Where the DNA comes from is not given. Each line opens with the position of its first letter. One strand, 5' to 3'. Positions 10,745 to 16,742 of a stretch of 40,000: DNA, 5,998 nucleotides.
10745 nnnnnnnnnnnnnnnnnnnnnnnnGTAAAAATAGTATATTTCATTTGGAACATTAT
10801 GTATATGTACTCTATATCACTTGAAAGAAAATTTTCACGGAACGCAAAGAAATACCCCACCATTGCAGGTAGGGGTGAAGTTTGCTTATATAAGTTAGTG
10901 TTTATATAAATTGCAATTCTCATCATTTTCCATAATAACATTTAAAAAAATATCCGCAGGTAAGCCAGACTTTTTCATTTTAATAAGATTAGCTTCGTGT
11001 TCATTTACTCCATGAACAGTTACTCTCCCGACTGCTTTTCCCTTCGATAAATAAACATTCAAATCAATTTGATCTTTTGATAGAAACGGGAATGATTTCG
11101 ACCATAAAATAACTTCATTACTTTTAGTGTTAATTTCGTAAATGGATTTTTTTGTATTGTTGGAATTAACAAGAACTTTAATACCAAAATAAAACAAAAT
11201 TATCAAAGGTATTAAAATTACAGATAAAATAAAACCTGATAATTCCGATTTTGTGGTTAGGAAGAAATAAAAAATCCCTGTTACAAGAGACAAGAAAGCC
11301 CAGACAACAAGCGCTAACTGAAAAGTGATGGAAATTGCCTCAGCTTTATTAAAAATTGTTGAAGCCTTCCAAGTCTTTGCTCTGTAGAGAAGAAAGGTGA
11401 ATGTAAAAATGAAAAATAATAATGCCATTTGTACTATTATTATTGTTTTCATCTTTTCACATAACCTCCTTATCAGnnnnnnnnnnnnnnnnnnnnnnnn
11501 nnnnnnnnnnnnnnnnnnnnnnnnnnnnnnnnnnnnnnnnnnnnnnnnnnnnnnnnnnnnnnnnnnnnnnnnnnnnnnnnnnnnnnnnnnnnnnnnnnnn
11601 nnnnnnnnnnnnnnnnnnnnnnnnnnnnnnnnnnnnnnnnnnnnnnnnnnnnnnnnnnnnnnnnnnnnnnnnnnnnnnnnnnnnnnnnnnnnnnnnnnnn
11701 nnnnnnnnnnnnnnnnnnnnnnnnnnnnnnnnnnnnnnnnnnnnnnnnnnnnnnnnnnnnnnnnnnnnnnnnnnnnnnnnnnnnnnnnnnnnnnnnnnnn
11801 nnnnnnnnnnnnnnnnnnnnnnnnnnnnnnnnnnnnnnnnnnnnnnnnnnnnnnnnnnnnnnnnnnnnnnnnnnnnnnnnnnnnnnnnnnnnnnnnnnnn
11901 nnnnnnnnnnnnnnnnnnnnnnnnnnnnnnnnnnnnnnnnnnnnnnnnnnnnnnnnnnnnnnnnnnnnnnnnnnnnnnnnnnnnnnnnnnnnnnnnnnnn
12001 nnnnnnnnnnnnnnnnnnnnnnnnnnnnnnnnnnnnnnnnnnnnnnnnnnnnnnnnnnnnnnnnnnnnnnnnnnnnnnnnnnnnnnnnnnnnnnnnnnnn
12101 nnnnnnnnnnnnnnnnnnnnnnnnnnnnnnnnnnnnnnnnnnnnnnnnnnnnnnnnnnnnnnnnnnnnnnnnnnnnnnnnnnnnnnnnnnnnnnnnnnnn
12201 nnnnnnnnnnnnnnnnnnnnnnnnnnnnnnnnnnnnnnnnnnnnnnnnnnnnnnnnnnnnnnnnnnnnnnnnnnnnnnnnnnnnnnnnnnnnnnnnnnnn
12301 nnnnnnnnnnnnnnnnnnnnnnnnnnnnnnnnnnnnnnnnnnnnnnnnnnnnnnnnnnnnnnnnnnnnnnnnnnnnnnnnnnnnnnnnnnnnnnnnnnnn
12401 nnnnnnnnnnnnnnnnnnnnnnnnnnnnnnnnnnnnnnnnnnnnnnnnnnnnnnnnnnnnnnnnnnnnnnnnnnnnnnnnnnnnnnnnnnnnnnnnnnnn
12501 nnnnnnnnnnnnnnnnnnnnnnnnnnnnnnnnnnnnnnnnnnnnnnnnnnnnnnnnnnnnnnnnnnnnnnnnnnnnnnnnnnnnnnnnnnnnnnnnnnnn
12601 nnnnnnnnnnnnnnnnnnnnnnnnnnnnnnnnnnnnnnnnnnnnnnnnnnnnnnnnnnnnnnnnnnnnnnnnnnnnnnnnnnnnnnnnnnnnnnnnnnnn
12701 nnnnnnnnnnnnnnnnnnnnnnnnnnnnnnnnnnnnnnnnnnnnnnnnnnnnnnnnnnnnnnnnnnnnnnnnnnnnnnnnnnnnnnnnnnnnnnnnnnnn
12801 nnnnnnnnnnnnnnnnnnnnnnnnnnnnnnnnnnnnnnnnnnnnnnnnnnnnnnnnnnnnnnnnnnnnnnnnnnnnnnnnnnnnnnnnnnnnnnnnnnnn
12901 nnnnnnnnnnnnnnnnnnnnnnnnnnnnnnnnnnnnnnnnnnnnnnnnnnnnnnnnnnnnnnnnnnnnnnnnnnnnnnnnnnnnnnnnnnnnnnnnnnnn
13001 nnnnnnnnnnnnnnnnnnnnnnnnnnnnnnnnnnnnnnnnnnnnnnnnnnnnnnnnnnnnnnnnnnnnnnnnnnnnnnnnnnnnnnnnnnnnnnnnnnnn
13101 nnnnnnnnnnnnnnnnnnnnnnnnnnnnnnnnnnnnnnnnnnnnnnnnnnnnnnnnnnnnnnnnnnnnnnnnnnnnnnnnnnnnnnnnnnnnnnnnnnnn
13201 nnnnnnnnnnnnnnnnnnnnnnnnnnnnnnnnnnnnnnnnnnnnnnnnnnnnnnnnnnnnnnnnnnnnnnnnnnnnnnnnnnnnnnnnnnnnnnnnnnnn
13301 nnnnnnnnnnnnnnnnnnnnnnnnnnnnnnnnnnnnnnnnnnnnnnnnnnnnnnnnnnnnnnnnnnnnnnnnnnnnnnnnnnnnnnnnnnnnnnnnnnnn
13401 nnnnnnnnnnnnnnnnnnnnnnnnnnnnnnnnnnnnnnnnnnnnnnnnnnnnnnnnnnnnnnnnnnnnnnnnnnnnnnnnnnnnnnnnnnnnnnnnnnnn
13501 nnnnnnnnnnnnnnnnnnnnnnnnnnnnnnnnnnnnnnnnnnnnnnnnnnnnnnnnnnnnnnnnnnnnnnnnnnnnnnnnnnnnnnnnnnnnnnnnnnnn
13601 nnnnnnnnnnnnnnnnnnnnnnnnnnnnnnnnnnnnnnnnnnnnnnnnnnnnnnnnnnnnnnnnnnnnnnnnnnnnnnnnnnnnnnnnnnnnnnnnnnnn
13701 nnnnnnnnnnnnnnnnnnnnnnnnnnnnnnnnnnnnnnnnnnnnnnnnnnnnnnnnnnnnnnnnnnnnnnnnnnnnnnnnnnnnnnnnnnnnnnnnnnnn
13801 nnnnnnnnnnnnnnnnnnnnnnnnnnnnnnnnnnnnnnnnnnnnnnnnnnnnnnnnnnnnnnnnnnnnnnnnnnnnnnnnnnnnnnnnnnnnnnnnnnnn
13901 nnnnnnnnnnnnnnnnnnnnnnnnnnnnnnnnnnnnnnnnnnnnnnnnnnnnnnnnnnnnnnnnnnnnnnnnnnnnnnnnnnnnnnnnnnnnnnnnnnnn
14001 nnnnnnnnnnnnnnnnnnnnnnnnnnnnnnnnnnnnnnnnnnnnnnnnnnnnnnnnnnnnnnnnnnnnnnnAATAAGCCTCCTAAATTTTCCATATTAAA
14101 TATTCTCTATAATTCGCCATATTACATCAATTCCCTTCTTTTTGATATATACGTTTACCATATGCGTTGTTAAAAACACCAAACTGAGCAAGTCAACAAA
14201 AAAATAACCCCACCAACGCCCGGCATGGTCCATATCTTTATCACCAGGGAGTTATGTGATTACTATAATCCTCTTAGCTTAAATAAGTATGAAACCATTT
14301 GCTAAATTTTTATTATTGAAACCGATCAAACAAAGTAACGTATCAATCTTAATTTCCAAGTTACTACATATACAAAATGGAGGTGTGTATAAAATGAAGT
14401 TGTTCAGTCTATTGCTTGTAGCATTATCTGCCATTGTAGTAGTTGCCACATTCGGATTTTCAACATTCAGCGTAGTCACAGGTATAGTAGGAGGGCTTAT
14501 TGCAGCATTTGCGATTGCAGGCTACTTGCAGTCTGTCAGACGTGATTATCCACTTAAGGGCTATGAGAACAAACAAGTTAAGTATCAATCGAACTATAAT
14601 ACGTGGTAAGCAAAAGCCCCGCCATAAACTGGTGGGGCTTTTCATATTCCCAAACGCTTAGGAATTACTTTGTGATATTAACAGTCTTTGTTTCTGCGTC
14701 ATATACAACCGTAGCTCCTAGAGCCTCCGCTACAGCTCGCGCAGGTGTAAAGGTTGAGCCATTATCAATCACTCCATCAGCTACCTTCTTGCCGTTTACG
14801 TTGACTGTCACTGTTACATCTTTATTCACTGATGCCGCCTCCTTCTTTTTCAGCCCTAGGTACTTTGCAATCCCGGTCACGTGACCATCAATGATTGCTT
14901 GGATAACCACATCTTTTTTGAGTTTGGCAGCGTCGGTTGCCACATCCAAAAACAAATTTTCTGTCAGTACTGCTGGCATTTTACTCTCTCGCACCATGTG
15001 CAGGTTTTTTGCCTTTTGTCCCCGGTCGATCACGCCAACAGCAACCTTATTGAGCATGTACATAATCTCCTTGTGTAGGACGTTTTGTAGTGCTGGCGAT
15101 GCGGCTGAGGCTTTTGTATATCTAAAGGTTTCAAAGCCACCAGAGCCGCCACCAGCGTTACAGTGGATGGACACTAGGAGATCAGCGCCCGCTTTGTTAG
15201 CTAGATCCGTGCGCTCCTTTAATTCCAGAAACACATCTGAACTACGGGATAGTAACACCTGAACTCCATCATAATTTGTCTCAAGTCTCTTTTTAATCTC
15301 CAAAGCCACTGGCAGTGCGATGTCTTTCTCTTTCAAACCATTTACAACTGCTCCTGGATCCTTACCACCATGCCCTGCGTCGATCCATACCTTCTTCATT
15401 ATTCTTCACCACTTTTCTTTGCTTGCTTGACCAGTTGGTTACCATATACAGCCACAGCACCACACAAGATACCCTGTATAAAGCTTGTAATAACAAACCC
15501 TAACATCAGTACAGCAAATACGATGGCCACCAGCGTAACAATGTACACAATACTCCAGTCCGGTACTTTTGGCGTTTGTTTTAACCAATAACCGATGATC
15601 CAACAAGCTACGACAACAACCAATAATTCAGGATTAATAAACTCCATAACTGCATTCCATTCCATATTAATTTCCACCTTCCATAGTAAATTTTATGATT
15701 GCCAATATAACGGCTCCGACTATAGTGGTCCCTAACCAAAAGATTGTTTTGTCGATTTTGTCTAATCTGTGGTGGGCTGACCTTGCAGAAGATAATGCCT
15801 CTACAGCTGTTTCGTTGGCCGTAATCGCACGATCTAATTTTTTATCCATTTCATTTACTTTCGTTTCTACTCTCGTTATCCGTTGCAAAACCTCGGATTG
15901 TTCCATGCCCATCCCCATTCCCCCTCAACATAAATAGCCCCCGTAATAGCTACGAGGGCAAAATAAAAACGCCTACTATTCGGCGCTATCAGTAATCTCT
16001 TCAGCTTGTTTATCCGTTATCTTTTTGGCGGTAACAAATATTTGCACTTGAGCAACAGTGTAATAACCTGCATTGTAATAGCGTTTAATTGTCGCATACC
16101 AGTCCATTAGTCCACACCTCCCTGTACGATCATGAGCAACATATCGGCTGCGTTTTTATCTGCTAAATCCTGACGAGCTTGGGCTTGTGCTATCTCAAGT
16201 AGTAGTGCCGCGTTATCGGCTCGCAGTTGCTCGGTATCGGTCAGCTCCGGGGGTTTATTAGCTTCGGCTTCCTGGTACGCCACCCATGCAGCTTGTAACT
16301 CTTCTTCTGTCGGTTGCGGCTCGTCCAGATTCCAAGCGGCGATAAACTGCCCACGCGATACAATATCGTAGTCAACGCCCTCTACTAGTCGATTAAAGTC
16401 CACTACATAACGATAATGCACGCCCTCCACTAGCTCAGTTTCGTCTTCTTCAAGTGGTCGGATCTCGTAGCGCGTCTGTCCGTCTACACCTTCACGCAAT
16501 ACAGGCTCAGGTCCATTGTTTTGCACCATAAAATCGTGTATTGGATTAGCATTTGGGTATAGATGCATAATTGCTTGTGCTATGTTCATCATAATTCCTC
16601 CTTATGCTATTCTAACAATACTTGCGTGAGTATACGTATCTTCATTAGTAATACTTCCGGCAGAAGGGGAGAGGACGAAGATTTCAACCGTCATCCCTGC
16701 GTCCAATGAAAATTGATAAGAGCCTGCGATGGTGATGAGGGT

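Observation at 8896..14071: Candidate undescribed defence system: cytoplasmic LCAT-type lipase, TM protein, TIR protein, 4-TM protein and small coupled protein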

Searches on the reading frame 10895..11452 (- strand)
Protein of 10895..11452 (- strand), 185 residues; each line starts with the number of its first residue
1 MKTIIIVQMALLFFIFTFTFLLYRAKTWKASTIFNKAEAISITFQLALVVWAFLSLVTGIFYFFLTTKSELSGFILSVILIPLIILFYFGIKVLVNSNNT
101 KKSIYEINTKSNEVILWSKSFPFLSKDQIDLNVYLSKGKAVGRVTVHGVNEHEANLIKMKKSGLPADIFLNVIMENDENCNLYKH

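Call 3: search_protein_families(library=pfam, proteins=[window:10895-11452:-], max_evalue=0.1)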
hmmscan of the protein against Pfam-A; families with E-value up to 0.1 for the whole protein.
window:10895-11452:- (185 aa): 0 families

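Call 4: search_protein_families(library=padloc, proteins=[window:10895-11452:-], max_evalue=0.1)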
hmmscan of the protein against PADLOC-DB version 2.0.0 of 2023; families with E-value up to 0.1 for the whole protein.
window:10895-11452:- (185 aa): 2 families
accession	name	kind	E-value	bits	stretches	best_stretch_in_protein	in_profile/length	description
PDLC05007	PDC-S35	-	0.002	15.8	1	97-172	14-89/278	-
PDLC00721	Effector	-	0.0072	13.4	1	48-114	170-235/305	4TM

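Call 9: search_protein_families(library=ncbifam, proteins=[window:10895-11452:-], max_evalue=0.1)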
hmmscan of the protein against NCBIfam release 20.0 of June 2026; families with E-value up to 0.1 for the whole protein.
window:10895-11452:- (185 aa): 0 families

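Call 10: search_protein_families(library=phrogs, proteins=[window:10895-11452:-], max_evalue=0.01)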
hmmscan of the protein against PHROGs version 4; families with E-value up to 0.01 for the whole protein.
window:10895-11452:- (185 aa): 1 family
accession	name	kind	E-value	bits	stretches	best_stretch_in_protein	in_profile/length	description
phrog_15503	-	unknown function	0.0033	17.8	1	45-118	70-143/245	-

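Call 88: search_solved_structures(query=A6, max_evalue=1)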
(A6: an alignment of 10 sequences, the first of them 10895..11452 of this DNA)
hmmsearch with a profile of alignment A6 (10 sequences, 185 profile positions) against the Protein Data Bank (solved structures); distinct sequences matched with E-value up to 1: 1.
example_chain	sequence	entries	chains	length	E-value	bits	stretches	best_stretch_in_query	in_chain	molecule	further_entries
9qks_G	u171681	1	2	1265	0.65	13.2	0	53-123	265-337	ESX secretion system protein YukB,Green fluorescent protein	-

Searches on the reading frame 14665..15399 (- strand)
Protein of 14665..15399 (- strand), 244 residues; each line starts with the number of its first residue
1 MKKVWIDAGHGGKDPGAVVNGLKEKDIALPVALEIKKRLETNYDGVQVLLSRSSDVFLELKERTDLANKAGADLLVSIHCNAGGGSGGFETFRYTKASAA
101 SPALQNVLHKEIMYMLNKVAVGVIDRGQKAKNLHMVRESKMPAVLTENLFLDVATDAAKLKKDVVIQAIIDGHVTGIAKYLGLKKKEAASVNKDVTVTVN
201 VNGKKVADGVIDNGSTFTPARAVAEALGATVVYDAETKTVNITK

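Call 90: search_protein_families(library=pfam, proteins=[window:14665-15399:-], max_evalue=0.001)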
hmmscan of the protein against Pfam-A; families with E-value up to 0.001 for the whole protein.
window:14665-15399:- (244 aa): 2 families
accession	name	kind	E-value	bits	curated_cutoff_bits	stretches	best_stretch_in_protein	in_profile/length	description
PF01520.23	Amidase_3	-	5.7e-44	150.7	27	1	4-178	1-173/174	N-acetylmuramoyl-L-alanine amidase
PF07833.16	Cu_amine_oxidN1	-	1.9e-09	37.9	24.2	1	201-244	2-48/108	Copper amine oxidase N-terminal domain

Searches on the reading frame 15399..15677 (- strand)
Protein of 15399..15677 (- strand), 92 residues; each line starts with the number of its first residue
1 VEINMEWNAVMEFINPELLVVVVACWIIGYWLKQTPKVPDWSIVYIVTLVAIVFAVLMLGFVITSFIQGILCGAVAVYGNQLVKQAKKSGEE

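Call 90: search_protein_families(library=pfam, proteins=[window:15399-15677:-], max_evalue=0.001)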
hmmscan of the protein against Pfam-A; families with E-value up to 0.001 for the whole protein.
window:15399-15677:- (92 aa): 2 families
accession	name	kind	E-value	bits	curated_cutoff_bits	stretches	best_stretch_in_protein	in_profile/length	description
PF16079.10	Phage_holin_5_2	-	2.8e-17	63.2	29.2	1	21-85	1-75/76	Phage holin family Hol44, in holin superfamily V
PF01594.21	AI-2E_transport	-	0.00074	19.2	34.3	1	19-70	29-79/327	AI-2E family transporter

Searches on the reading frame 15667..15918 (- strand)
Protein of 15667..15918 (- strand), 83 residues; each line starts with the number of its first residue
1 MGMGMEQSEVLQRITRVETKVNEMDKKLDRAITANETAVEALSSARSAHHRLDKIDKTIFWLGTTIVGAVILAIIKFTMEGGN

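Call 90: search_protein_families(library=pfam, proteins=[window:15667-15918:-], max_evalue=0.001)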
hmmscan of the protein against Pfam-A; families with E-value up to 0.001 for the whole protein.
window:15667-15918:- (83 aa): 1 family
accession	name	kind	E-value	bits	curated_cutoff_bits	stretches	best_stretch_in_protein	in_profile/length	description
PF10779.14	XhlA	-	1.3e-14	54.5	34.7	1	9-77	1-66/67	Haemolysin XhlA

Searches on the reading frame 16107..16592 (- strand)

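Call 90: search_protein_families(library=pfam, proteins=[window:16107-16592:-], max_evalue=0.001)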
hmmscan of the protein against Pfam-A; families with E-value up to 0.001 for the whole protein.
window:16107-16592:- (161 aa): 1 family
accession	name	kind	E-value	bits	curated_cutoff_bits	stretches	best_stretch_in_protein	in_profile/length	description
PF09636.16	XkdW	-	1.7e-22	79.4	24.6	1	4-111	1-57/57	XkdW protein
